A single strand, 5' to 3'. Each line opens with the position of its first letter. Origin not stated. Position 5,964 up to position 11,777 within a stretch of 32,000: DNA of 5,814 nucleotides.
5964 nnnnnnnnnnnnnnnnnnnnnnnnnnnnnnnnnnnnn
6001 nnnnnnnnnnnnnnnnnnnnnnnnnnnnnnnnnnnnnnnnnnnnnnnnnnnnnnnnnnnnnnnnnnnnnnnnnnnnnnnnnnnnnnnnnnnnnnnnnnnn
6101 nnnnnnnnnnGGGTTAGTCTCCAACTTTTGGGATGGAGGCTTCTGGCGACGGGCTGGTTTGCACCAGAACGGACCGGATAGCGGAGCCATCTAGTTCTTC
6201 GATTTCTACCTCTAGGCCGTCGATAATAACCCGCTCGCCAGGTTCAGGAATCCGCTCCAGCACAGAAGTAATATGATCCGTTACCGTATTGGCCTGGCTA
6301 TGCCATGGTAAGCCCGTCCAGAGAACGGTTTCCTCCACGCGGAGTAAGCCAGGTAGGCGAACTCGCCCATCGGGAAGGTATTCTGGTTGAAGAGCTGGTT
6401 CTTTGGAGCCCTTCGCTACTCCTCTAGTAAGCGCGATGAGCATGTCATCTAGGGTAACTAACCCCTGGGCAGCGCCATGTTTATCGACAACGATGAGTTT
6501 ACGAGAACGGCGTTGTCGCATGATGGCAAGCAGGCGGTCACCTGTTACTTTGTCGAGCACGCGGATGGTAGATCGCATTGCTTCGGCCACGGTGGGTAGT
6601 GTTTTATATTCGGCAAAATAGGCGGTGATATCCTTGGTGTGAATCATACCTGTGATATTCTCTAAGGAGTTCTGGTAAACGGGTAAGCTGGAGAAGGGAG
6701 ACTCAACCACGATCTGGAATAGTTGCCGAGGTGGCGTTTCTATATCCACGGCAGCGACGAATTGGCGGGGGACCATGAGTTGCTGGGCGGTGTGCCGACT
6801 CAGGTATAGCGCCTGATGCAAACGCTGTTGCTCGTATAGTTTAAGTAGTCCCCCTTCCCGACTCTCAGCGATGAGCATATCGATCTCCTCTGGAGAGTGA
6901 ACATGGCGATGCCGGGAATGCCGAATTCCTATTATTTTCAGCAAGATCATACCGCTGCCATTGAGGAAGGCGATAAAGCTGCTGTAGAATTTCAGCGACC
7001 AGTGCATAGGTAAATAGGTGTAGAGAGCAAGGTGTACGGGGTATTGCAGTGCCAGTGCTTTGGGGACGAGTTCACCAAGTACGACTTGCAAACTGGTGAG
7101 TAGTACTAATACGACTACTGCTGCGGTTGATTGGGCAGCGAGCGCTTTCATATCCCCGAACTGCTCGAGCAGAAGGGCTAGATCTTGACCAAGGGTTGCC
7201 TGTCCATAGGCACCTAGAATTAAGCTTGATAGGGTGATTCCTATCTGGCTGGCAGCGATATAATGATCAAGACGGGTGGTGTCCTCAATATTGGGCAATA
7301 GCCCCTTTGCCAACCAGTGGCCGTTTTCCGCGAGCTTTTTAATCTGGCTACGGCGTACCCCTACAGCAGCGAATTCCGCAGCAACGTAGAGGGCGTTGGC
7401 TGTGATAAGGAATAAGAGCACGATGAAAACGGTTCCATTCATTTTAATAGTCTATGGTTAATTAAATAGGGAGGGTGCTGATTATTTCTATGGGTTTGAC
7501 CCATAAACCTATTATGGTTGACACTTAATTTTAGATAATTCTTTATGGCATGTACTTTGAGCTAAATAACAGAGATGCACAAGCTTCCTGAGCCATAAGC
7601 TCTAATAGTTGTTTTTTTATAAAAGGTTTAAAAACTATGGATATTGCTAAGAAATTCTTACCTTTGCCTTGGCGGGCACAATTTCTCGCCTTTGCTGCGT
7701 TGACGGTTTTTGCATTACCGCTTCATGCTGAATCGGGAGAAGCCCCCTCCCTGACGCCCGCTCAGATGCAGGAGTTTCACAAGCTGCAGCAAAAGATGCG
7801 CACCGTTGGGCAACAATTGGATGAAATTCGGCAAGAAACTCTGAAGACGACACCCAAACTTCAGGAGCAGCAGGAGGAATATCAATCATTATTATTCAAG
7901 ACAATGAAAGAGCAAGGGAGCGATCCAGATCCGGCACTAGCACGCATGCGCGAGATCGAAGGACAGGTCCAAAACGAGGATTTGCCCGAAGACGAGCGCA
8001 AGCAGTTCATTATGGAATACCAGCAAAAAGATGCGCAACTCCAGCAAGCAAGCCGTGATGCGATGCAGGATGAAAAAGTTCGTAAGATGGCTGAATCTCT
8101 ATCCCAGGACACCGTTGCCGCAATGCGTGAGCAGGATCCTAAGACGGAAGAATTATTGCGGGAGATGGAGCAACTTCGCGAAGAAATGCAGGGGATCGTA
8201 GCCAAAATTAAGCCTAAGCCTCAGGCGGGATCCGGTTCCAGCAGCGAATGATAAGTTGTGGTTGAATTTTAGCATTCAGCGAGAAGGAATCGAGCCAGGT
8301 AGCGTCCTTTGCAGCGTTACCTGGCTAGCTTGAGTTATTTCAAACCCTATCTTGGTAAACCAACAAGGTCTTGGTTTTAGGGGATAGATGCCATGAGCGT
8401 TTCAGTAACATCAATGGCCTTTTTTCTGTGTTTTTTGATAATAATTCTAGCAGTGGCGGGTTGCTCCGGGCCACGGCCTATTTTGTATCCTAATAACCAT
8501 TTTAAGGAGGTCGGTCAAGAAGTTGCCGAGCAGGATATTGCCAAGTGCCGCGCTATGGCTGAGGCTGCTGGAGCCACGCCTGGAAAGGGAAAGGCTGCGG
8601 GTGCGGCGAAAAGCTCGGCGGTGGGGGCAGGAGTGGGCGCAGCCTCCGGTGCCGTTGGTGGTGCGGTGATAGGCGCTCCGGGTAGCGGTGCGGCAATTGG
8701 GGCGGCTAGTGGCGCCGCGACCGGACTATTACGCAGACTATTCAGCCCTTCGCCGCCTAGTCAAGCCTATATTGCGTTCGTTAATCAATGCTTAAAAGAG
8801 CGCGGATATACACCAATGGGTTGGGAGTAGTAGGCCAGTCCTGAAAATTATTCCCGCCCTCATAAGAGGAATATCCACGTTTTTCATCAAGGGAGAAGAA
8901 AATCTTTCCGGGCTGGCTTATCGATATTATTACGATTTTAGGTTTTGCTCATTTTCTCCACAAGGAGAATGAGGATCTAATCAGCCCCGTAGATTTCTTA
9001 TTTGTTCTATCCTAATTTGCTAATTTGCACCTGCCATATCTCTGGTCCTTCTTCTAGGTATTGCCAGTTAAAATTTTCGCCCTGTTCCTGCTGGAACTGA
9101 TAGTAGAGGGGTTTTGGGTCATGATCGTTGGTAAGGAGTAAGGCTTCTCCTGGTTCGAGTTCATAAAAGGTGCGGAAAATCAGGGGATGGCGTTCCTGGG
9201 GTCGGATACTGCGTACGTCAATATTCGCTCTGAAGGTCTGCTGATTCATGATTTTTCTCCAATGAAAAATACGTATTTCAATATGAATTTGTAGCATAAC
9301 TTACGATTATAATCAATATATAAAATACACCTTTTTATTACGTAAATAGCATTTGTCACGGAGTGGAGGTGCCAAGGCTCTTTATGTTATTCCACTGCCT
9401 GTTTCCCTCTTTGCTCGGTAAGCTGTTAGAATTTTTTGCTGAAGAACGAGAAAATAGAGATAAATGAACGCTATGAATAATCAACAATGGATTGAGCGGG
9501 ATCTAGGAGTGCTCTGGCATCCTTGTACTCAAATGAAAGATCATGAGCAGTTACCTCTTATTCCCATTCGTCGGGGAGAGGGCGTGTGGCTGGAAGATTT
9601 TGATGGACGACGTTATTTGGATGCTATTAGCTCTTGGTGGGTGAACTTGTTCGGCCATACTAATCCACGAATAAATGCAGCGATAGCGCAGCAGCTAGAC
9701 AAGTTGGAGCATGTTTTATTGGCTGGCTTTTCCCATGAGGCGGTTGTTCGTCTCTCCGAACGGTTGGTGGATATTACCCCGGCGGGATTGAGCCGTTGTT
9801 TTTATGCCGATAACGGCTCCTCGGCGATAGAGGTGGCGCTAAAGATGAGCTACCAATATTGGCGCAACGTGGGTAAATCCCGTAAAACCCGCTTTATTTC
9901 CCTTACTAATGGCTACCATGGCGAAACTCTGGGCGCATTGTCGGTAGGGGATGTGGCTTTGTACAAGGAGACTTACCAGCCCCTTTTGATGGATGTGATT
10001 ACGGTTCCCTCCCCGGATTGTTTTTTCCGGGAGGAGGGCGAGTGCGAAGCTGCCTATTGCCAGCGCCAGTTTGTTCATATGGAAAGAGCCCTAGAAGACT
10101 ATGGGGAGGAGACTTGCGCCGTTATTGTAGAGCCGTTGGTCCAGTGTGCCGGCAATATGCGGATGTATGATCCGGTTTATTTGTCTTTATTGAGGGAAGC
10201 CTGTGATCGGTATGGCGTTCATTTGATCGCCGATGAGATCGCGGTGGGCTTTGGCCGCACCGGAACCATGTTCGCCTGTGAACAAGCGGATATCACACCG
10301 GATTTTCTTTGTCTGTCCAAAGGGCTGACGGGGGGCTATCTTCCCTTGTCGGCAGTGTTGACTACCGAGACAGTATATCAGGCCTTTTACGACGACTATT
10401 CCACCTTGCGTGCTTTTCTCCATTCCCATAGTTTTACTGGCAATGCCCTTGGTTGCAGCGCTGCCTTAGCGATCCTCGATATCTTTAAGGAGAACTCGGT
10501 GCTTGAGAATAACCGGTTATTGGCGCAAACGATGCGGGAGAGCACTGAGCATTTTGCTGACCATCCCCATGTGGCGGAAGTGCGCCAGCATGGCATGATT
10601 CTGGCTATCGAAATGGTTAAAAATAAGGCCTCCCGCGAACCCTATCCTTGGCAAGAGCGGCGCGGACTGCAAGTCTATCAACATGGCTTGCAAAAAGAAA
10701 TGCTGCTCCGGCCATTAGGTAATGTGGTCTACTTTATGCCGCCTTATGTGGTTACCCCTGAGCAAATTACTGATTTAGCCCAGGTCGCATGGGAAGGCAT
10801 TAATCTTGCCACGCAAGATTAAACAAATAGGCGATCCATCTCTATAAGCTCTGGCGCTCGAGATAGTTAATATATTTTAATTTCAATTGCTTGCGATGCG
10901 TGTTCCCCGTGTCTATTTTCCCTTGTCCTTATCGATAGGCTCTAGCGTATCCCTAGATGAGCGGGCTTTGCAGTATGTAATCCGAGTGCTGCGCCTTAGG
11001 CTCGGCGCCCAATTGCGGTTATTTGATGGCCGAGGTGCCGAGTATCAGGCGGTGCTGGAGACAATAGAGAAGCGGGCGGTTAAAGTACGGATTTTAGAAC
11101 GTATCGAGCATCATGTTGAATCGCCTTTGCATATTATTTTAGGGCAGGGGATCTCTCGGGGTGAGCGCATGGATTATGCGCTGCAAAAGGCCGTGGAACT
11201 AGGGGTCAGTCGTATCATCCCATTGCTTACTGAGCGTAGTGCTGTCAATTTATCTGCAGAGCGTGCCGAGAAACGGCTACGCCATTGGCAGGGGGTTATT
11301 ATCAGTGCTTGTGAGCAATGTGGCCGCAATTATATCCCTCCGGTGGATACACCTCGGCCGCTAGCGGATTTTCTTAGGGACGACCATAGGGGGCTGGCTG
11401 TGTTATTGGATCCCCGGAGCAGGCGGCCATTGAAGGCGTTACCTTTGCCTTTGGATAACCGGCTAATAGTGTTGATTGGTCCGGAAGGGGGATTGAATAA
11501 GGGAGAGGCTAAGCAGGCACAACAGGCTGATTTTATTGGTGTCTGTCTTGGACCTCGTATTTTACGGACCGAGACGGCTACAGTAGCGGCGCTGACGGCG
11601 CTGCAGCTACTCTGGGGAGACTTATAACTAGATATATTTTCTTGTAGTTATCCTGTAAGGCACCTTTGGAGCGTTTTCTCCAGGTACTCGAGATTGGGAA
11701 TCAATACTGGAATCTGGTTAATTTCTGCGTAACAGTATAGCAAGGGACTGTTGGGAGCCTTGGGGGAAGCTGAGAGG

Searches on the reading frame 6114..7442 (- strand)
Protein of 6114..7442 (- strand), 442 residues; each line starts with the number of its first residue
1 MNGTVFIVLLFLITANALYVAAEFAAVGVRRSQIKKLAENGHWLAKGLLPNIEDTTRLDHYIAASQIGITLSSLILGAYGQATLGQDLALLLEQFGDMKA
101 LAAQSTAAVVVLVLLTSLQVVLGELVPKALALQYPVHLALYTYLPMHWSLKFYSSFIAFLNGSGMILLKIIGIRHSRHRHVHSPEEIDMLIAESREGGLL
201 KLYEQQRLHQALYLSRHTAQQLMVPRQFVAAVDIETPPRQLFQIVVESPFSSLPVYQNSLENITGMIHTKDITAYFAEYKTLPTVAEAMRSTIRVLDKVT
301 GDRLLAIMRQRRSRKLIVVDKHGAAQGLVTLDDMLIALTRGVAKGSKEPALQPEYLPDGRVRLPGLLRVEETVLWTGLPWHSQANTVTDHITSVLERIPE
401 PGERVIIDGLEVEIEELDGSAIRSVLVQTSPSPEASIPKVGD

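Call 76: search_protein_families(library=pfam, proteins=[window:6114-7442:-], max_evalue=0.00001)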
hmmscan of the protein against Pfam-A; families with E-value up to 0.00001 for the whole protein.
window:6114-7442:- (442 aa): 3 families
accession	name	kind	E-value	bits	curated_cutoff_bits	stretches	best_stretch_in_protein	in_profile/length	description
PF01595.25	CNNM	-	4.4e-41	141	28.4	1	7-201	1-178/181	Cyclin M transmembrane N-terminal domain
PF00571.33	CBS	-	7.4e-09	36.3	24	0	229-277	9-56/57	CBS domain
PF03471.22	CorC_HlyC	-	5.7e-08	33.1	27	1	358-428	5-78/81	Transporter associated domain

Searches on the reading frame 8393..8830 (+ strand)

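Call 76: search_protein_families(library=pfam, proteins=[window:8393-8830:+], max_evalue=0.00001)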
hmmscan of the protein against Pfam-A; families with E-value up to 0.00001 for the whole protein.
window:8393-8830:+ (145 aa): 2 families
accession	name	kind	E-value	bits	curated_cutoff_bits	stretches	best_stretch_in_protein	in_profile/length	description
PF13436.11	Gly-zipper_OmpA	-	7.4e-10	38.9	27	1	72-114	1-43/44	Glycine-zipper domain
PF13441.11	Gly-zipper_YMGG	-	3.9e-06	26.9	28.9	1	75-113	3-41/45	YMGG-like Gly-zipper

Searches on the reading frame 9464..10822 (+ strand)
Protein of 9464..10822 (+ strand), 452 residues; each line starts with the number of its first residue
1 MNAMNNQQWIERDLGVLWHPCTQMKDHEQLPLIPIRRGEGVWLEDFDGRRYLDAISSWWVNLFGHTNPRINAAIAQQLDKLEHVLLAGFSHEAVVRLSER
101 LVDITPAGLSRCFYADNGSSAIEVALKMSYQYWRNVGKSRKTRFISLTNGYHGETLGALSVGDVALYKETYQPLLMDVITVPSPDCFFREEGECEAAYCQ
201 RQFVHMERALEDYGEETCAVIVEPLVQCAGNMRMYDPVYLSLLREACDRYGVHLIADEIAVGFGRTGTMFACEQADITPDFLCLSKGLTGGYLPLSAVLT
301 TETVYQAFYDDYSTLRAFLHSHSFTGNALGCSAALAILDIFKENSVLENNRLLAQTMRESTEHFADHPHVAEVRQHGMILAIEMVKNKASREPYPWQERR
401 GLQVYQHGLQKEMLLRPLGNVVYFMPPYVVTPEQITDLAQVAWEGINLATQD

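Call 76: search_protein_families(library=pfam, proteins=[window:9464-10822:+], max_evalue=0.00001)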
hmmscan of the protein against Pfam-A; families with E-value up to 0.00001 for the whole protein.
window:9464-10822:+ (452 aa): 1 family
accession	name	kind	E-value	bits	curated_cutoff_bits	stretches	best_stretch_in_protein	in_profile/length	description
PF00202.27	Aminotran_3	-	1.9e-100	336.8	30.5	1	28-439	6-396/403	Aminotransferase class-III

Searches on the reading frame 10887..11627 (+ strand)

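Call 76: search_protein_families(library=pfam, proteins=[window:10887-11627:+], max_evalue=0.00001)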
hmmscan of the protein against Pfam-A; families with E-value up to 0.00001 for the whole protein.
window:10887-11627:+ (246 aa): 2 families
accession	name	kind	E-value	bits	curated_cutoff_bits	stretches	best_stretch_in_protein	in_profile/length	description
PF04452.19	Methyltrans_RNA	-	1.8e-50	171.2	23.9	1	78-240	2-165/165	RNA methyltransferase domain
PF20260.4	PUA_4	-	3.3e-12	46.7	23.9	1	23-70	1-48/48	RNA methyltransferase PUA domain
